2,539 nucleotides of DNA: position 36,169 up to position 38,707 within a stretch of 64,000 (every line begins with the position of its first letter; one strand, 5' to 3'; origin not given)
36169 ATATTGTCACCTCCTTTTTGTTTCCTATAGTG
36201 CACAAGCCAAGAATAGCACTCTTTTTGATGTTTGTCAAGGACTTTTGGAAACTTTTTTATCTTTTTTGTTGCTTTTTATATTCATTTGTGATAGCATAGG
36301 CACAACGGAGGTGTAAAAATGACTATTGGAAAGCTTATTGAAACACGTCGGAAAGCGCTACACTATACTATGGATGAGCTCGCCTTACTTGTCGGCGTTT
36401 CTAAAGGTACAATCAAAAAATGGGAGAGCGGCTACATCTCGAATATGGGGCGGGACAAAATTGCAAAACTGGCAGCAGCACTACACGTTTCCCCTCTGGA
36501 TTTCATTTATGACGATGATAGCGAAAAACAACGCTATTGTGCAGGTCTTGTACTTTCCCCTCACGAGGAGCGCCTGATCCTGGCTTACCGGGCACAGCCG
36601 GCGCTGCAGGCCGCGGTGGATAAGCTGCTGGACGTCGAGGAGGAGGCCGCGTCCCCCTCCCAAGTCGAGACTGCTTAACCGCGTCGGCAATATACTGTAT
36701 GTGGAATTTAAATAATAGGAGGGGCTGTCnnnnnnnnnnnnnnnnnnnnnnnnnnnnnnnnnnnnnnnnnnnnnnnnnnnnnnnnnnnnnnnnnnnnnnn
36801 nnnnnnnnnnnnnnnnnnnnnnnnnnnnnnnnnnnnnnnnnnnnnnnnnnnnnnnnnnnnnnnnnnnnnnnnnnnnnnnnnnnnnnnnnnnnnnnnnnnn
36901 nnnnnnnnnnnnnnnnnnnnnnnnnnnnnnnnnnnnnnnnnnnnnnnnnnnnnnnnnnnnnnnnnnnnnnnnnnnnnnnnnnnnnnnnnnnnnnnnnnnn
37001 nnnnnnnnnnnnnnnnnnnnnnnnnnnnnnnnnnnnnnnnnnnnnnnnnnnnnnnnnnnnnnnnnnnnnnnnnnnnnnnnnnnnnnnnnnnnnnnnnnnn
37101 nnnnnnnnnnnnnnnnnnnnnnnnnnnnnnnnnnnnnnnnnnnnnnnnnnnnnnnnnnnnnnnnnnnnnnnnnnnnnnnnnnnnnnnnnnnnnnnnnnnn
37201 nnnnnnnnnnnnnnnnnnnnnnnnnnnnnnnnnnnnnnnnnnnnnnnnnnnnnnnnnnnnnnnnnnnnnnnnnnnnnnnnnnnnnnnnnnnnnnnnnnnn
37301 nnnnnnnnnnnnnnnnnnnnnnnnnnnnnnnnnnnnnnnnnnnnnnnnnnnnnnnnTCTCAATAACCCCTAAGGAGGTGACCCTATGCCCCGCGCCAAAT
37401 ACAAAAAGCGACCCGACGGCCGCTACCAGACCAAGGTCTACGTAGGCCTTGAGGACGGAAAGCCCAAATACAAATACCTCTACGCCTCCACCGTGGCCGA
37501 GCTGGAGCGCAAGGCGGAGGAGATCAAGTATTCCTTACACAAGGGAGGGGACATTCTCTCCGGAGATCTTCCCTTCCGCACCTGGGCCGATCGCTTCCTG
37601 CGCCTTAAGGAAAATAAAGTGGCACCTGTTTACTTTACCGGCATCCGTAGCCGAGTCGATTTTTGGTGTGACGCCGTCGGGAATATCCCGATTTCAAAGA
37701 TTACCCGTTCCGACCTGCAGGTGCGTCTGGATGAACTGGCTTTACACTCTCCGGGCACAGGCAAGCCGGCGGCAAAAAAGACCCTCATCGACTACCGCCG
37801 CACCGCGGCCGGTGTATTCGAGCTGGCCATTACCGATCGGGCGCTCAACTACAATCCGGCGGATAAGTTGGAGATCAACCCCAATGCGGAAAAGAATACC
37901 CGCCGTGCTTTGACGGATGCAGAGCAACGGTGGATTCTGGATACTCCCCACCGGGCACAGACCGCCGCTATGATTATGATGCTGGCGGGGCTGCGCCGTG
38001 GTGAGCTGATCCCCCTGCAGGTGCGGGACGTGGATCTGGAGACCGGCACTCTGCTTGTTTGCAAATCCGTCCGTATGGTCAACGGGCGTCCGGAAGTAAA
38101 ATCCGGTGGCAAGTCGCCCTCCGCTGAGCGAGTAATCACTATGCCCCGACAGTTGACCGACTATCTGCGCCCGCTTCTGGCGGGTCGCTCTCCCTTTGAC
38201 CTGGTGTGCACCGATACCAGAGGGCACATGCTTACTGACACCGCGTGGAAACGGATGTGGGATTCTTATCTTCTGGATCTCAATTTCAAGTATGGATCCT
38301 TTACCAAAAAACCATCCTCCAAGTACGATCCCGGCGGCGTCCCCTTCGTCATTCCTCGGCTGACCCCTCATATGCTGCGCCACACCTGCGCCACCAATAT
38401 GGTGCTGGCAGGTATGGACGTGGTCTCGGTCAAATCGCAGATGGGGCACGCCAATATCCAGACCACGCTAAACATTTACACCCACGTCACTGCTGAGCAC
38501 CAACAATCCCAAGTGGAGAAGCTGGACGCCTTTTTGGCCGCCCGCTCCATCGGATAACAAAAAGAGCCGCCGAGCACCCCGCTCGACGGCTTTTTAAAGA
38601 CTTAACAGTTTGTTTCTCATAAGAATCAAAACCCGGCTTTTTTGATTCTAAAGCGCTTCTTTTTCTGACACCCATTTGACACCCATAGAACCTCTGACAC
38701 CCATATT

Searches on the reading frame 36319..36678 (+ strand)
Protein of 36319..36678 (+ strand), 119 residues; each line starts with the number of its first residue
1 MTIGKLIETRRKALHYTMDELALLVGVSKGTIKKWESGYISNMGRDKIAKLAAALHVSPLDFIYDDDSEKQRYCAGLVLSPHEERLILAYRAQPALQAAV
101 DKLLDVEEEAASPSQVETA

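Call 71: search_protein_families(library=pfam, proteins=[window:36319-36678:+], max_evalue=0.001)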
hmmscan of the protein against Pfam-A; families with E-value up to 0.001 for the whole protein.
window:36319-36678:+ (119 aa): 4 families
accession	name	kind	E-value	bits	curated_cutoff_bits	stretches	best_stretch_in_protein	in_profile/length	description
PF01381.28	HTH_3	-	4.6e-11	43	23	1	7-61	1-54/55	Helix-turn-helix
PF13560.12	HTH_31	-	2e-05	25.3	27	1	4-59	3-58/64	Helix-turn-helix domain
PF12844.13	HTH_19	-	3.4e-05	24.1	30.2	1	4-59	1-55/64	Helix-turn-helix domain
PF13443.12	HTH_26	-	4.3e-05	24.1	22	1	15-64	10-59/63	Cro/C1-type HTH DNA-binding domain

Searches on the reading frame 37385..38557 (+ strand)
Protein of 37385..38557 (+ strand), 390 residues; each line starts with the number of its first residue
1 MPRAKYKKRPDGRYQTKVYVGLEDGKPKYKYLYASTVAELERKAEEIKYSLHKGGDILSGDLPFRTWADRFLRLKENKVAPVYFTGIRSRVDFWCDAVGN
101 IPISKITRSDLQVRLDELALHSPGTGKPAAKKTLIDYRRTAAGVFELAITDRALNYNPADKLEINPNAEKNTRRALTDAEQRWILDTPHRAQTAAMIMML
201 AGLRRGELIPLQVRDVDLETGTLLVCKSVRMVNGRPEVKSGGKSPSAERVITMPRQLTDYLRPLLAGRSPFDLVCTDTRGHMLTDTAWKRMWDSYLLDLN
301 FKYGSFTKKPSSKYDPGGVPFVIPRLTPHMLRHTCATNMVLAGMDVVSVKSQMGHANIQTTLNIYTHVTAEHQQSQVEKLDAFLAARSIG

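Call 71: search_protein_families(library=pfam, proteins=[window:37385-38557:+], max_evalue=0.001)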
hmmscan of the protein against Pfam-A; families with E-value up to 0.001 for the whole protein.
window:37385-38557:+ (390 aa): 1 family
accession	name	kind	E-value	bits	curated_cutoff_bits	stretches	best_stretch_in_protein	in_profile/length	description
PF00589.27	Phage_integrase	-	6.8e-24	85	27.1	1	187-372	20-172/172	Phage integrase family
